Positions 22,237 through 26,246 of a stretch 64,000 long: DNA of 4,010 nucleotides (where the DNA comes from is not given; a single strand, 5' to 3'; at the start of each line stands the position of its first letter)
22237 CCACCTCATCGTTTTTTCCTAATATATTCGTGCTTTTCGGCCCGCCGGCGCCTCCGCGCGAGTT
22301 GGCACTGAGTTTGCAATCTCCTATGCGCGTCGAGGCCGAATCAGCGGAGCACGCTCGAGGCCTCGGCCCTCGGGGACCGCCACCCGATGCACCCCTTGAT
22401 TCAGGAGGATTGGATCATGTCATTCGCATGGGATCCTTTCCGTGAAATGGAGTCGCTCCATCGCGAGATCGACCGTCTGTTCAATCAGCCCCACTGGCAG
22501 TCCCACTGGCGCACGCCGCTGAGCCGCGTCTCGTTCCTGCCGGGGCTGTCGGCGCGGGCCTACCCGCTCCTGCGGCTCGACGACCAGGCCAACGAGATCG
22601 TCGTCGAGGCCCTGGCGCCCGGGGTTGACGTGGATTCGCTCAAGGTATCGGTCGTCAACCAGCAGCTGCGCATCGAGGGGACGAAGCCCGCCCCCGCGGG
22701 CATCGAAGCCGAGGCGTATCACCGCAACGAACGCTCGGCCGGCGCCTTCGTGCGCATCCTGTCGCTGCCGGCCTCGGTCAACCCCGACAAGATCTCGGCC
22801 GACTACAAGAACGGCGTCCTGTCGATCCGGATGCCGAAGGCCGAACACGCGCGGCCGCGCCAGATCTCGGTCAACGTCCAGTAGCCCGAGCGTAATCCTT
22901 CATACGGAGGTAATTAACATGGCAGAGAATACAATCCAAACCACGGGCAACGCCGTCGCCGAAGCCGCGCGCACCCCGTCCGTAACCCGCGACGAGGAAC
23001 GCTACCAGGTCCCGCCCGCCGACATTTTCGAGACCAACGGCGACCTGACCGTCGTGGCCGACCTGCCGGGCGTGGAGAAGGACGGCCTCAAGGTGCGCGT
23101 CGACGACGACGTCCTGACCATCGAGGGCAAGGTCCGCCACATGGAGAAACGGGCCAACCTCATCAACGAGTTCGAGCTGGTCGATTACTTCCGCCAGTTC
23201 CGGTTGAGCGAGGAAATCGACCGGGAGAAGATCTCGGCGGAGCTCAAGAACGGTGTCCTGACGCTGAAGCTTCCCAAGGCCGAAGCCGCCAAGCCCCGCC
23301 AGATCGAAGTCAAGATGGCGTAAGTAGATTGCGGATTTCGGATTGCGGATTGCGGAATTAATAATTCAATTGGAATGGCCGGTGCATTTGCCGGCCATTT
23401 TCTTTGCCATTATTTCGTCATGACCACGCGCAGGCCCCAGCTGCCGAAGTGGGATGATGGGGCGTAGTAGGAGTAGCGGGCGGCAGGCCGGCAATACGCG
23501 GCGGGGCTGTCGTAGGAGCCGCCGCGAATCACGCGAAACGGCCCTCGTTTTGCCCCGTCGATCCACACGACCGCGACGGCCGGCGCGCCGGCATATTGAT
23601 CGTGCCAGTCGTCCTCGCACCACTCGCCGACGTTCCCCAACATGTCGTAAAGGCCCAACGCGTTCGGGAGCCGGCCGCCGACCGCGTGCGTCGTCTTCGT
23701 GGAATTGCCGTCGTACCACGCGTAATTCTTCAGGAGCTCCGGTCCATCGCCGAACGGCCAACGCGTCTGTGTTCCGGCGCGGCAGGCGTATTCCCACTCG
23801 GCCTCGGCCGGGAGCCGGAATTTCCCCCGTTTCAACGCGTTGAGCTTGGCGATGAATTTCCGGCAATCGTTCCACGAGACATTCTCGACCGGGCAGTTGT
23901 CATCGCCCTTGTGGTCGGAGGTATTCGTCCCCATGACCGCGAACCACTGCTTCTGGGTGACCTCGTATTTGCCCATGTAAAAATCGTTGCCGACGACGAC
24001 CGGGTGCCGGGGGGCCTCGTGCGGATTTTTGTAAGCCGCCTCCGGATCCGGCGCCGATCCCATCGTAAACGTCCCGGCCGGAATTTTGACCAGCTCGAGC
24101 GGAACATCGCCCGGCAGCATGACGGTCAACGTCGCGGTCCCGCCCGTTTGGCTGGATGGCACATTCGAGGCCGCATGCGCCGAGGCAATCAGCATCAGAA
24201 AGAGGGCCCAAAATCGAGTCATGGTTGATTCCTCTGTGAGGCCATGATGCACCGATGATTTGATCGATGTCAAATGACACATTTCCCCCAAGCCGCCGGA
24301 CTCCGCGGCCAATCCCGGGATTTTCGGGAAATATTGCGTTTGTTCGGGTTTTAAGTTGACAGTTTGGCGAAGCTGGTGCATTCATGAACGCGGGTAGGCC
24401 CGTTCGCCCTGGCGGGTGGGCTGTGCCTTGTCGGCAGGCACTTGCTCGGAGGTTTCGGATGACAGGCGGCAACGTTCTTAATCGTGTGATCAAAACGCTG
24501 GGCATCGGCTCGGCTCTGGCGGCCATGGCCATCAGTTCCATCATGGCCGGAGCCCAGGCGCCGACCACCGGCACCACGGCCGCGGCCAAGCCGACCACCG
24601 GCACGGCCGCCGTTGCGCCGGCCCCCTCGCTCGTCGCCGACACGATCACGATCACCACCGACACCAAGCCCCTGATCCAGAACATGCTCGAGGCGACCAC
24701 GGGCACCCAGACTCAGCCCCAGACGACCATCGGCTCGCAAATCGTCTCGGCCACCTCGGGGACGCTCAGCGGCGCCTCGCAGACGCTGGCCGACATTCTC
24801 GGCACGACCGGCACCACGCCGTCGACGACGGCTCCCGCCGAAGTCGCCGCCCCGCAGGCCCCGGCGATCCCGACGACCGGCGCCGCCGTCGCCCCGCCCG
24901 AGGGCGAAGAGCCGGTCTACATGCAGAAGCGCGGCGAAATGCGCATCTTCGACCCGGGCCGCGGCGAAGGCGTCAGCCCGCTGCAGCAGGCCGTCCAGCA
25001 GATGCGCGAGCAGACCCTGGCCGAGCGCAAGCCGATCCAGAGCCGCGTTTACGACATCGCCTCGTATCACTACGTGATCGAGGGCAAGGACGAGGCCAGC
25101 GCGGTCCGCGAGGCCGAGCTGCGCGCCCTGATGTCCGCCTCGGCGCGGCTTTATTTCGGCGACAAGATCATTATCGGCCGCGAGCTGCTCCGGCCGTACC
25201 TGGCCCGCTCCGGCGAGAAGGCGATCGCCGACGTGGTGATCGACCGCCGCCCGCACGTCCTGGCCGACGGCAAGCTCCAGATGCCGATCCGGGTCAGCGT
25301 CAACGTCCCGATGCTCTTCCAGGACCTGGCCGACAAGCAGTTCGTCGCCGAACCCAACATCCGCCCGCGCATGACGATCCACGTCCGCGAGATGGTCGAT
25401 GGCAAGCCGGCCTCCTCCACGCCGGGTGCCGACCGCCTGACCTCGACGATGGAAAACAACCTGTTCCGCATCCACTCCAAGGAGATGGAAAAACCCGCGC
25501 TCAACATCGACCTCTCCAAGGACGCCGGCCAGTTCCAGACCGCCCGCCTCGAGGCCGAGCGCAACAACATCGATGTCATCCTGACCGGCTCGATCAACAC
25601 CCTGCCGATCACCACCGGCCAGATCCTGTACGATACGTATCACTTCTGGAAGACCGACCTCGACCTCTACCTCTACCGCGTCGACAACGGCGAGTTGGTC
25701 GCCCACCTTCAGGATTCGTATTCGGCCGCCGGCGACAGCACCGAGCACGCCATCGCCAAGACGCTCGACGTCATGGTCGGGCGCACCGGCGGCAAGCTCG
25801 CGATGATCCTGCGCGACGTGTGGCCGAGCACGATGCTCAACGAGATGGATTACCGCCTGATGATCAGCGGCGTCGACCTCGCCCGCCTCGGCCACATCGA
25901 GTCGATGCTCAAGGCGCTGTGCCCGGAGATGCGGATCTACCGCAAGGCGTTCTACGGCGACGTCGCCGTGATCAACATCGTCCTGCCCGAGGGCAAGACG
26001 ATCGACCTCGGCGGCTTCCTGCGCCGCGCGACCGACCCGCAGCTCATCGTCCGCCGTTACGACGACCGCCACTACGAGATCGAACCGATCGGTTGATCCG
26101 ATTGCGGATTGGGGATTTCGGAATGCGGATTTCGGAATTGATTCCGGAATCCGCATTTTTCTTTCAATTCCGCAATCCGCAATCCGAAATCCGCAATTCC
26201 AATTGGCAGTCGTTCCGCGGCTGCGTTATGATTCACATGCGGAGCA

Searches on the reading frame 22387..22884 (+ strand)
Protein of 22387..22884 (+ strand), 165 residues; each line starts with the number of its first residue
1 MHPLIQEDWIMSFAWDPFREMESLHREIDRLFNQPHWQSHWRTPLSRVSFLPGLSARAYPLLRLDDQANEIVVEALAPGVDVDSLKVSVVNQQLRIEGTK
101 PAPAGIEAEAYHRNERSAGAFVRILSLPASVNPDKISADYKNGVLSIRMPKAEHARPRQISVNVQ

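Call 9: search_protein_families(library=pfam, proteins=[window:22387-22884:+])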
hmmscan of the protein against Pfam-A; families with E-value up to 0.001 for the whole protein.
window:22387-22884:+ (165 aa): 2 families
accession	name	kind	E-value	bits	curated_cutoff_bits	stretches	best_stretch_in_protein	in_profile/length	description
PF00011.27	HSP20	-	2.1e-18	66.8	20.8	1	67-163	5-102/102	Hsp20/alpha crystallin family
PF17886.7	ArsA_HSP20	-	7.6e-05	22.7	22.5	1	70-149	3-63/63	HSP20-like domain found in ArsA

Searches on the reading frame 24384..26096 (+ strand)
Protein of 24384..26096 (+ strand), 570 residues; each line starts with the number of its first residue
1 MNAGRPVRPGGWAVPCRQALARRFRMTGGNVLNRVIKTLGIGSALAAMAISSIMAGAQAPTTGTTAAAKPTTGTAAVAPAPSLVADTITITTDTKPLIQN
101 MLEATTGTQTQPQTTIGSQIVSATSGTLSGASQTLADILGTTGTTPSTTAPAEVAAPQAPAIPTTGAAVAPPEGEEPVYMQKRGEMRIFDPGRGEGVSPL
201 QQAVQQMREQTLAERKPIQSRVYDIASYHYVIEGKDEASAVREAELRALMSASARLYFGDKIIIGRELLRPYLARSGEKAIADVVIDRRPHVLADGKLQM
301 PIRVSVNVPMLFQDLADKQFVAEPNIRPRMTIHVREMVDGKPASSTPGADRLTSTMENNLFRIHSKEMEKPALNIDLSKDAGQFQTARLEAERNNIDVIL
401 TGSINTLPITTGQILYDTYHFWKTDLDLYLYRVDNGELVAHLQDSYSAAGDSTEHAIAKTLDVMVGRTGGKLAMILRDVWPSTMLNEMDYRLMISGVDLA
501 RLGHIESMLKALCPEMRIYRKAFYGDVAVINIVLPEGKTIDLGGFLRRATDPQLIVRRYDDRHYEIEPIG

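Call 9: search_protein_families(library=pfam, proteins=[window:24384-26096:+])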
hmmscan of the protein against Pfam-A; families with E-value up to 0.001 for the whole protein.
window:24384-26096:+ (570 aa): 0 families

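Call 29: search_protein_families(library=ncbifam, proteins=[window:24384-26096:+], max_evalue=0.01)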
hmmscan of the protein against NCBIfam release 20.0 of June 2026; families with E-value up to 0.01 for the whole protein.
window:24384-26096:+ (570 aa): 0 families
